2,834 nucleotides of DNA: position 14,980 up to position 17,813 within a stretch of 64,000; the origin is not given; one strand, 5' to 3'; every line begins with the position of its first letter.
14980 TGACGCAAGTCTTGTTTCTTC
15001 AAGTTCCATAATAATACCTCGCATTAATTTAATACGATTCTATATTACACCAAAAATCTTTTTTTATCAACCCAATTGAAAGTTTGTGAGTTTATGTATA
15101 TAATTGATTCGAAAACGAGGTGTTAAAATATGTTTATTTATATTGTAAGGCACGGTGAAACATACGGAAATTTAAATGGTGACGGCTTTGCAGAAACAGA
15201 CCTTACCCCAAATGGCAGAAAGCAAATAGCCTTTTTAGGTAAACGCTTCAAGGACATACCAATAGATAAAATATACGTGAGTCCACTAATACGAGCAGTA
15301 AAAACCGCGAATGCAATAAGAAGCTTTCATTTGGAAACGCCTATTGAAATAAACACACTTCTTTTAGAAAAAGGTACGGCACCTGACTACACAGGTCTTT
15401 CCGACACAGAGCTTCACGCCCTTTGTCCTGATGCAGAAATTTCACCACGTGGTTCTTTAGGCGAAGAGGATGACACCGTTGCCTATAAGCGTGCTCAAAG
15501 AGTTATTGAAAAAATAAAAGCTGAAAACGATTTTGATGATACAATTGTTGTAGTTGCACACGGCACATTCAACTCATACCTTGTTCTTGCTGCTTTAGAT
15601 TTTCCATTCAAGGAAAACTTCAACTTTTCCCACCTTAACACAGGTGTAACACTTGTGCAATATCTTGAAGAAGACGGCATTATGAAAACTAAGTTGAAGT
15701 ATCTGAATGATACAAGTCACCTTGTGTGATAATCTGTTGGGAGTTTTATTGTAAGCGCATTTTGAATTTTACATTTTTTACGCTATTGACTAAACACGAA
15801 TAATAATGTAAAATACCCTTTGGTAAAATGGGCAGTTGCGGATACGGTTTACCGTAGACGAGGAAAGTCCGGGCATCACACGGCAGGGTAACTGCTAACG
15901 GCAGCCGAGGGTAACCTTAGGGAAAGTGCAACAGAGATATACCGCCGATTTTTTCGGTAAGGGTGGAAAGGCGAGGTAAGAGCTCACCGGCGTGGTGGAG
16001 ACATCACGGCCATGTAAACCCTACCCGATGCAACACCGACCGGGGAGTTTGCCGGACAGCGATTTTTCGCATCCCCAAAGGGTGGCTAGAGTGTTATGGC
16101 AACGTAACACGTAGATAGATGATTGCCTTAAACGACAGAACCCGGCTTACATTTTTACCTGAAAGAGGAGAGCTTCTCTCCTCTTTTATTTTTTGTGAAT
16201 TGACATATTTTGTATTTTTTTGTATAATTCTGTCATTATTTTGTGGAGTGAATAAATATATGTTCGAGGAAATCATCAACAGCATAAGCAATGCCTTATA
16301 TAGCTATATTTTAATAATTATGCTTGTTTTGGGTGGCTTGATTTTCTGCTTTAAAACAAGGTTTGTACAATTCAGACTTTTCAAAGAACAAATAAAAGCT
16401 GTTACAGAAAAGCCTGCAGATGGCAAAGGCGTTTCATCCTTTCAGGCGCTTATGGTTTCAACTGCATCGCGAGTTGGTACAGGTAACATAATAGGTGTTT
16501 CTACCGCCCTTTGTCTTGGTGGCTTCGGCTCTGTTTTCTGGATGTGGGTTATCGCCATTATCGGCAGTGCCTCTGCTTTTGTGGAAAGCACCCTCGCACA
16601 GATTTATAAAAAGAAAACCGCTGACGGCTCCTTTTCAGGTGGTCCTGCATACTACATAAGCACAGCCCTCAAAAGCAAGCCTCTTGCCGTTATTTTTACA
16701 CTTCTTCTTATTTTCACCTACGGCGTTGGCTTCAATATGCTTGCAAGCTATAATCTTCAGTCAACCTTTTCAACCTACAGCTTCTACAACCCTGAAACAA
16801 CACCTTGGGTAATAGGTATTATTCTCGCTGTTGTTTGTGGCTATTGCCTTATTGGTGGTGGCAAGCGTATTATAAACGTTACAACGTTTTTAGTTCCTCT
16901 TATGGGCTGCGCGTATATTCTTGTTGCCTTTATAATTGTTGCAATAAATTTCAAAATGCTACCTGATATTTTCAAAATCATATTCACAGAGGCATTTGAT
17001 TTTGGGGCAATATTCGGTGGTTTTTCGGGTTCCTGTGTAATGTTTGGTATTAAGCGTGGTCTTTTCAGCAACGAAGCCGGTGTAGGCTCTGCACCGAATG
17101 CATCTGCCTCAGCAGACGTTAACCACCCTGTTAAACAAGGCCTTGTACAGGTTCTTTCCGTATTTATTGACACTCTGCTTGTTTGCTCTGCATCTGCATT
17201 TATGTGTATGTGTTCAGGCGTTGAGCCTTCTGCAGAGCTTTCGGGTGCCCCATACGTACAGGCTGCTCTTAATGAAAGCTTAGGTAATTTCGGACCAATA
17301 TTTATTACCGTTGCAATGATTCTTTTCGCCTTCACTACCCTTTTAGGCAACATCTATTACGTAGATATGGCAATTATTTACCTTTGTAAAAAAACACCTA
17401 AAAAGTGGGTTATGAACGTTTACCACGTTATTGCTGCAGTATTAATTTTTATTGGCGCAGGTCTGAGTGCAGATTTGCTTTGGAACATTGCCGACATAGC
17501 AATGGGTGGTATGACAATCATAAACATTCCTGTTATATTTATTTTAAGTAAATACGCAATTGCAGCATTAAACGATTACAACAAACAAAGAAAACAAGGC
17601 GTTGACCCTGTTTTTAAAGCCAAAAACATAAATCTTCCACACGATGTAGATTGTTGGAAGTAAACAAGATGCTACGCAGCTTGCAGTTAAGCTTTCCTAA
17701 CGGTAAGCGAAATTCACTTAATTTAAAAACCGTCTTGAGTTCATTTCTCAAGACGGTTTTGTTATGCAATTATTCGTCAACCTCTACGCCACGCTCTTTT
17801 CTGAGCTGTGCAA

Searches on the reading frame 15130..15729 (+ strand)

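Call 17: search_protein_families(library=pfam, proteins=[window:15130-15729:+])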
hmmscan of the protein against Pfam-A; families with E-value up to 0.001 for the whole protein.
window:15130-15729:+ (199 aa): 1 family
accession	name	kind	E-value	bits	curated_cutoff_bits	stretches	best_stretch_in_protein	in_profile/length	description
PF00300.27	His_Phos_1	-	2.7e-32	112.4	21.7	1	3-183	1-186/194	Histidine phosphatase superfamily (branch 1)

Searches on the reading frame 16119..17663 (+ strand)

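Call 17: search_protein_families(library=pfam, proteins=[window:16119-17663:+])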
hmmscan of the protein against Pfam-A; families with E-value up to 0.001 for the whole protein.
window:16119-17663:+ (514 aa): 1 family
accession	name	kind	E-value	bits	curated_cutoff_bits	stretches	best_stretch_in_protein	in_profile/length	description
PF01235.23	Na_Ala_symp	-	4.4e-149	497.5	24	1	97-499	5-392/392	Sodium:alanine symporter family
